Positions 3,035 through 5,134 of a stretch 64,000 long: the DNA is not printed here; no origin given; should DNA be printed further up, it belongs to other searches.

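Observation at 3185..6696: Tandem pair of very Cys-rich 565-599 aa proteins from a five-member paralogous family I cannot place in any named family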

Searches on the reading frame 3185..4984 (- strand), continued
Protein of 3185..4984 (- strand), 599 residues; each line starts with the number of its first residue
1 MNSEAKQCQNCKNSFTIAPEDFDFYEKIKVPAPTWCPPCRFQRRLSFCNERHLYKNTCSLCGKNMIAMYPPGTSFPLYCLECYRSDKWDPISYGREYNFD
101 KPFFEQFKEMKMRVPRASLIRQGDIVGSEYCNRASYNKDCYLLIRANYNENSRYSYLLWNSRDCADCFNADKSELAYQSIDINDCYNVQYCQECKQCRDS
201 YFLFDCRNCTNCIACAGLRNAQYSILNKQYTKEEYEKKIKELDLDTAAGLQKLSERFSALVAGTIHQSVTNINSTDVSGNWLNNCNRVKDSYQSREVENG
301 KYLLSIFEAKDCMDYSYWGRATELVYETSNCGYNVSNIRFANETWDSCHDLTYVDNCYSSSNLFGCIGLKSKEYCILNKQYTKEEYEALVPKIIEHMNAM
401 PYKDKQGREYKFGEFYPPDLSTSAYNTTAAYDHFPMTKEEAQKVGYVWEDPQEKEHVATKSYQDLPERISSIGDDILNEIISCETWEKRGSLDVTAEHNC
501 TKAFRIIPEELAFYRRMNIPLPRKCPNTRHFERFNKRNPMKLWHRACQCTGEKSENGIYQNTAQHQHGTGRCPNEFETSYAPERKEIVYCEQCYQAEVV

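Call 68: find_homologous_proteins(query=L058:154-1662:+, max_evalue=1e-10)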
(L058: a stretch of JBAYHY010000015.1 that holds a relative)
Query L058:154-1662:+ (502 aa): 7987 proteins with E <= 1e-10 among 8000 candidates; the best 120 are listed.
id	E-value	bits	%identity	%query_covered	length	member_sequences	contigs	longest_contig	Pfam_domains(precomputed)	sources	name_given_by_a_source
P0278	0.0e+0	1046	92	100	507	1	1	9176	PF10412.16,PF01935.24,PF02534.21,PF12696.14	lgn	-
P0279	0.0e+0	1043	92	100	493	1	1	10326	PF10412.16,PF01935.24,PF12696.14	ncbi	-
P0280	0.0e+0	1035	91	100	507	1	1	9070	PF10412.16,PF01935.24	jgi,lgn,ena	-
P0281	0.0e+0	1032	90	100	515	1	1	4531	PF10412.16,PF02534.21,PF12696.14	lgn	-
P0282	0.0e+0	1032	91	100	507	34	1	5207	PF10412.16,PF01935.24,PF02534.21,PF12696.14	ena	-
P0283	0.0e+0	1031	91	100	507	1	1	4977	PF10412.16,PF01935.24,PF02534.21,PF12696.14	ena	-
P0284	0.0e+0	1031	91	100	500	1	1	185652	PF10412.16,PF01935.24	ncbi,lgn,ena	-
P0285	0.0e+0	1029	89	100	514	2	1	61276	PF10412.16,PF01935.24,PF02534.21,PF12696.14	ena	-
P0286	0.0e+0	1024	89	100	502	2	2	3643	PF10412.16,PF01935.24,PF02534.21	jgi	jgi:hypothetical protein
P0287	0.0e+0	1023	89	100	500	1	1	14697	PF10412.16,PF01935.24,PF12696.14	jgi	jgi:hypothetical protein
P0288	0.0e+0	1022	90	100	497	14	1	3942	PF10412.16,PF01935.24,PF02534.21,PF12696.14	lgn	-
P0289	0.0e+0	1021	89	100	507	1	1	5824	PF10412.16,PF01935.24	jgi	-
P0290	0.0e+0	1020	89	100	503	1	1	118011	PF10412.16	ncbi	-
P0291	0.0e+0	1019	89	100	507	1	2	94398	PF01935.24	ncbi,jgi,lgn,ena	ncbi:MAG: DUF87 domain-containing protein [bacterium]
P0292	0.0e+0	1019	89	100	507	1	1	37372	PF01935.24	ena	-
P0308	0.0e+0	1012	89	100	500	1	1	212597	PF10412.16,PF02534.21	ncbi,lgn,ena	-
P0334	5.4e-297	1003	87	100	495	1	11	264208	PF10412.16,PF01935.24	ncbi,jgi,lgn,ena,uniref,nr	ncbi:MAG: hypothetical protein UR25_C0001G0107 [Candidatus Nomurabacteria bacterium GW2011_GWE1_32_2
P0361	1.0e-294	996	88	100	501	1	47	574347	PF10412.16,PF02534.21,PF12696.14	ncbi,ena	-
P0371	6.1e-294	993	88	100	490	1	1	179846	PF10412.16,PF02534.21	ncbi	ncbi:MAG: type IV secretory system conjugative DNA transfer family protein [Patescibacteria group ba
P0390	2.4e-292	988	87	100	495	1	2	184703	PF10412.16,PF01935.24,PF02534.21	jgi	jgi:hypothetical protein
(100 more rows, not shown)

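Call 69: find_encoding_contigs(protein=P0361, flank=10000, max_places=1)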
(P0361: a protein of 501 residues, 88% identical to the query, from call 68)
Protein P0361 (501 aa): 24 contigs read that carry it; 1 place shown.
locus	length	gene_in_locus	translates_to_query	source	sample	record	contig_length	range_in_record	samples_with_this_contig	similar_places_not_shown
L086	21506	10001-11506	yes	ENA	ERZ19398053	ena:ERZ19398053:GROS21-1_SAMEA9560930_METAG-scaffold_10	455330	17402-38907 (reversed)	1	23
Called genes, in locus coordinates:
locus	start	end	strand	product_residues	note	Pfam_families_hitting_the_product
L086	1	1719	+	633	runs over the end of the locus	PF00012:HSP70, PF06723:MreB_Mbl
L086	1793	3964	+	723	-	PF01935:DUF87 (weak), PF10412:TrwB_AAD_bind, PF23477:zf_Tbcl_2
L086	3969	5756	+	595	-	PF00664:ABC_membrane, PF00005:ABC_tran, PF02463:SMC_N (weak)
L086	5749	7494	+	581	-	-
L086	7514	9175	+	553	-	-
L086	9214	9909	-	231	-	PF20260:PUA_4, PF04452:Methyltrans_RNA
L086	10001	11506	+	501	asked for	PF02534:T4SS-DNA_transf (faint), PF10412:TrwB_AAD_bind (weak), PF12696:TraG-D_C (weak)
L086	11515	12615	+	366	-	PF00226:DnaJ, PF01556:DnaJ_C, PF00684:DnaJ_CXXCXGXG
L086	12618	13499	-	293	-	PF00491:Arginase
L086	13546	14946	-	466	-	PF00133:tRNA-synt_1 (faint), PF01406:tRNA-synt_1e, PF09334:tRNA-synt_1g (faint)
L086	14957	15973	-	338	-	PF01594:AI-2E_transport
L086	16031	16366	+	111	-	PF00829:Ribosomal_L21p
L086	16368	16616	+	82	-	-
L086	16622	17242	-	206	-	PF01751:Toprim (weak), PF13662:Toprim_4, PF21175:RecR_C (weak)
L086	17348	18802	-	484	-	PF00772:DnaB, PF13481:AAA_25, PF03796:DnaB_C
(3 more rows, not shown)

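Call 70: find_encoding_contigs(protein=P0371, flank=10000, max_places=1)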
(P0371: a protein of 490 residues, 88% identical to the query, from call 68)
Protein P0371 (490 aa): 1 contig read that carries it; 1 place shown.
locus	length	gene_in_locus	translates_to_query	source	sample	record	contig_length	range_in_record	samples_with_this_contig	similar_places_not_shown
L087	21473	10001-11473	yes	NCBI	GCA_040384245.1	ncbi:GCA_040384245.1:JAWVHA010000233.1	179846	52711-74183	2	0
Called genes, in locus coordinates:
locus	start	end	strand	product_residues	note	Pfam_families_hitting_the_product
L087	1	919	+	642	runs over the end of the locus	PF00012:HSP70, PF06723:MreB_Mbl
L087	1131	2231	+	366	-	PF06114:Peptidase_M78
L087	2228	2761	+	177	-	PF14367:DUF4411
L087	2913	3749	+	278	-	PF01555:N6_N4_Mtase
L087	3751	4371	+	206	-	PF02976:MutH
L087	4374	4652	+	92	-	PF02617:ClpS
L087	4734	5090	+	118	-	-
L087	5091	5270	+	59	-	PF04993:TfoX_N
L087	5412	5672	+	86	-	-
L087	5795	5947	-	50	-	-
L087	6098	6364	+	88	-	-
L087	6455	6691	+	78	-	-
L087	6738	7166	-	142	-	-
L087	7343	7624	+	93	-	-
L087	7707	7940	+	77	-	-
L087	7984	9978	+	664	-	PF01935:DUF87 (weak), PF02534:T4SS-DNA_transf (faint), PF10412:TrwB_AAD_bind, PF12696:TraG-D_C (faint), PF23477:zf_Tbcl_2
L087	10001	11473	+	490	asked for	PF02534:T4SS-DNA_transf (weak), PF10412:TrwB_AAD_bind (weak)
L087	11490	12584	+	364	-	PF00226:DnaJ, PF01556:DnaJ_C, PF00684:DnaJ_CXXCXGXG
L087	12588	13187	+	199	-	-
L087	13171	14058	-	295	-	PF00491:Arginase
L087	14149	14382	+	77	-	-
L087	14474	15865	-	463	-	PF01406:tRNA-synt_1e, PF09334:tRNA-synt_1g (weak)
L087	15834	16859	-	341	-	PF01594:AI-2E_transport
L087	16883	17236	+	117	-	PF00829:Ribosomal_L21p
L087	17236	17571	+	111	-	-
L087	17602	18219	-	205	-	PF21176:RecR_HhH (weak), PF13662:Toprim_4 (faint), PF01751:Toprim (weak), PF21175:RecR_C (faint)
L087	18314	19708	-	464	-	PF00772:DnaB, PF03796:DnaB_C, PF13481:AAA_25, PF06745:ATPase (weak)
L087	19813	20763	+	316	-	PF00579:tRNA-synt_1b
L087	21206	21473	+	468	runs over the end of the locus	PF01336:tRNA_anti-codon, PF00152:tRNA-synt_2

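Call 74: fold_search(model_id=the predicted structure, library=viral)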
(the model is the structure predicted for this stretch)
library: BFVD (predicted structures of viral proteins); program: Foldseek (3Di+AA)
matches with E <= 10: 141; with E <= 0.001: 0
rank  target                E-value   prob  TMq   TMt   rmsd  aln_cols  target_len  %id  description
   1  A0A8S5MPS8            5.0e-03  1.00  0.08  0.27   5.5        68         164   20  Putative zinc-ribbon domain protein [Siphoviridae sp. ctsIQ24]
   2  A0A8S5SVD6            1.1e-02  0.57  0.11  0.09  18.8       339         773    9  Baseplate protein [Myoviridae sp. ctBTH15]
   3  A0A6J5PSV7            3.1e-02  0.30  0.09  0.20   9.8       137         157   11  Hexapeptide repeat [uncultured Caudovirales phage]
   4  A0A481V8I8            1.5e-01  0.44  0.05  0.12  17.5       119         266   14  Zinc-finger domain protein [Halobacterium phage ChaoS9]
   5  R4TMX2                1.5e-01  0.57  0.08  0.18  12.6       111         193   20  C2H2-type domain-containing protein [Halogranum tailed virus 1]
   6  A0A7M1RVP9            2.3e-01  0.66  0.06  0.19   8.8        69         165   19  HNH nuclease domain-containing protein [uncultured phage cr118_1]
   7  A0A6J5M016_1          2.4e-01  0.08  0.09  0.08  21.1       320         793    8  Peptidase S74 domain-containing protein [uncultured Caudovirales phage]
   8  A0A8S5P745            2.5e-01  1.00  0.07  0.56   0.6        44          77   30  Putative zinc-ribbon domain protein [Siphoviridae sp. ctsUY14]
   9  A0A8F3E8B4            2.9e-01  0.75  0.06  0.11  13.9        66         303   26  HNH endonuclease [Microbacterium phage Honk]
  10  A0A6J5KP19            2.9e-01  0.05  0.07  0.13  12.2       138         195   12  WbbJ Acetyltransferase (Isoleucine patch superfamily) [uncultured Caudovirales phage]
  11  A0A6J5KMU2            3.3e-01  0.05  0.08  0.06  25.3       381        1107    5  Intramolecular chaperone auto-processing domain containing protein [uncultured Caudovirales phage]
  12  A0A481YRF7            3.5e-01  0.02  0.06  0.11  17.8       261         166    6  Uncharacterized protein [Marseillevirus LCMAC101]
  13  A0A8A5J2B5            3.7e-01  0.08  0.07  0.08  10.5       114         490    6  (no name in the UniProt tables at hand)
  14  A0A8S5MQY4            4.0e-01  0.33  0.06  0.27  10.3       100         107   17  Putative cytoplasmic protein [Caudovirales sp. ctqI92]
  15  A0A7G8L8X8            4.0e-01  0.05  0.07  0.13  14.8       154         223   15  (no name in the UniProt tables at hand)
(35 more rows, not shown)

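Call 94: find_encoding_contigs(protein=P0334, flank=10000, max_places=1)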
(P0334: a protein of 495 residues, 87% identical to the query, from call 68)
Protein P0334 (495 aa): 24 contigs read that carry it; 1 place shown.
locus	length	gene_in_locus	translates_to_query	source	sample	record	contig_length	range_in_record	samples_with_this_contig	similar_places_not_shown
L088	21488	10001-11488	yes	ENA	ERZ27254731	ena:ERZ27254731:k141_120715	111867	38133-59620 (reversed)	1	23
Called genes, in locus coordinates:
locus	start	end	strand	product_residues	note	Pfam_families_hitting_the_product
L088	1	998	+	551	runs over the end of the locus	-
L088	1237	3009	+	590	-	-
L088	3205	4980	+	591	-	PF00664:ABC_membrane, PF00005:ABC_tran, PF02463:SMC_N (weak)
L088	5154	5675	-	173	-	PF20803:PaaX_M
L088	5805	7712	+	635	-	PF00012:HSP70, PF06723:MreB_Mbl, PF02782:FGGY_C (faint)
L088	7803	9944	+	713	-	PF01935:DUF87, PF02534:T4SS-DNA_transf (faint), PF10412:TrwB_AAD_bind, PF12696:TraG-D_C (weak), PF23477:zf_Tbcl_2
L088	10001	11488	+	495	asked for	PF01935:DUF87 (faint), PF10412:TrwB_AAD_bind (faint)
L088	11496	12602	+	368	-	PF00226:DnaJ, PF01556:DnaJ_C, PF00684:DnaJ_CXXCXGXG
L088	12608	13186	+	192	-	-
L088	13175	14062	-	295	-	PF00491:Arginase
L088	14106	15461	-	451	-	PF01406:tRNA-synt_1e, PF09334:tRNA-synt_1g (weak)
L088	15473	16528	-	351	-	PF01594:AI-2E_transport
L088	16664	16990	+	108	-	PF00829:Ribosomal_L21p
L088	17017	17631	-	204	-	PF21176:RecR_HhH (weak), PF01751:Toprim, PF13662:Toprim_4, PF21175:RecR_C (weak)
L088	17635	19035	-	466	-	PF00772:DnaB, PF13481:AAA_25, PF03796:DnaB_C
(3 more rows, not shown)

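Call 95: find_encoding_contigs(protein=P0308, flank=10000, max_places=1)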
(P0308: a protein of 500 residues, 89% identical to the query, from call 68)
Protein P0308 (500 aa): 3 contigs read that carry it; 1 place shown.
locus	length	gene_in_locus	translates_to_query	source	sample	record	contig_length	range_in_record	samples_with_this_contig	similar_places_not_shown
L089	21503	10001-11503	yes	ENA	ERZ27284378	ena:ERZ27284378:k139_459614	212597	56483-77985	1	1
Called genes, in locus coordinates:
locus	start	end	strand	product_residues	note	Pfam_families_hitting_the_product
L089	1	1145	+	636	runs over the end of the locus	PF00012:HSP70, PF06723:MreB_Mbl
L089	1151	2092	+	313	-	-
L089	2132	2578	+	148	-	PF00293:NUDIX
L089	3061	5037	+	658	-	PF02534:T4SS-DNA_transf (faint), PF01935:DUF87 (weak), PF10412:TrwB_AAD_bind, PF12696:TraG-D_C (faint), PF23477:zf_Tbcl_2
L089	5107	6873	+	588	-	-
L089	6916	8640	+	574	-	-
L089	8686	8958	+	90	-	PF01022:HTH_5 (weak)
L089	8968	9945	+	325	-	-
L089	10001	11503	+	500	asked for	PF02534:T4SS-DNA_transf (faint), PF10412:TrwB_AAD_bind (weak)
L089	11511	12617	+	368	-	PF00226:DnaJ, PF01556:DnaJ_C, PF00684:DnaJ_CXXCXGXG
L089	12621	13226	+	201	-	-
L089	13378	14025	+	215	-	-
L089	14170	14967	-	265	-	PF01925:TauE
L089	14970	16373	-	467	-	PF00133:tRNA-synt_1 (faint), PF01921:tRNA-synt_1f (faint), PF01406:tRNA-synt_1e, PF09334:tRNA-synt_1g (faint), PF23493:CysS_C (weak)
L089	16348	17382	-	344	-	PF01594:AI-2E_transport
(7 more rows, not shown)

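Call 96: find_encoding_contigs(protein=P0390, flank=10000, max_places=1)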
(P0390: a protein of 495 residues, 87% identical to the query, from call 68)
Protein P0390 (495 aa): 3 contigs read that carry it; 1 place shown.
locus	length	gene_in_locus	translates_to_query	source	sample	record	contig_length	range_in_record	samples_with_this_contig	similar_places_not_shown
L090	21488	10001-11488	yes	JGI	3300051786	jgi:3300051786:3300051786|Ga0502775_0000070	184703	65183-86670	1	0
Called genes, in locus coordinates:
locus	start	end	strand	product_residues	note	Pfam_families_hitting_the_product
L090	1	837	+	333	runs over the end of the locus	-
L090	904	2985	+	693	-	PF02534:T4SS-DNA_transf (faint), PF01935:DUF87, PF10412:TrwB_AAD_bind, PF12696:TraG-D_C (weak), PF23477:zf_Tbcl_2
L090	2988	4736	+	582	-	-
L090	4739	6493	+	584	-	-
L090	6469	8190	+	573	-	-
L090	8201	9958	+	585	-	PF00664:ABC_membrane, PF00005:ABC_tran, PF02463:SMC_N (faint)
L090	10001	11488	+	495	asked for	PF02534:T4SS-DNA_transf (weak), PF01935:DUF87 (faint), PF10412:TrwB_AAD_bind (weak)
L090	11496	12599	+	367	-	PF00226:DnaJ, PF01556:DnaJ_C, PF00684:DnaJ_CXXCXGXG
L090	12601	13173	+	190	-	-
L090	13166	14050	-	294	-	PF00491:Arginase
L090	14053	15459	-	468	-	PF01406:tRNA-synt_1e, PF09334:tRNA-synt_1g (faint), PF23493:CysS_C (faint)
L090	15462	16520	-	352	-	PF01594:AI-2E_transport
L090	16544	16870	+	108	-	PF00829:Ribosomal_L21p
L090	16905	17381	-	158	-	PF12570:DUF3750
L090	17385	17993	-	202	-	PF21176:RecR_HhH (faint), PF01751:Toprim (weak), PF13662:Toprim_4, PF21175:RecR_C (faint)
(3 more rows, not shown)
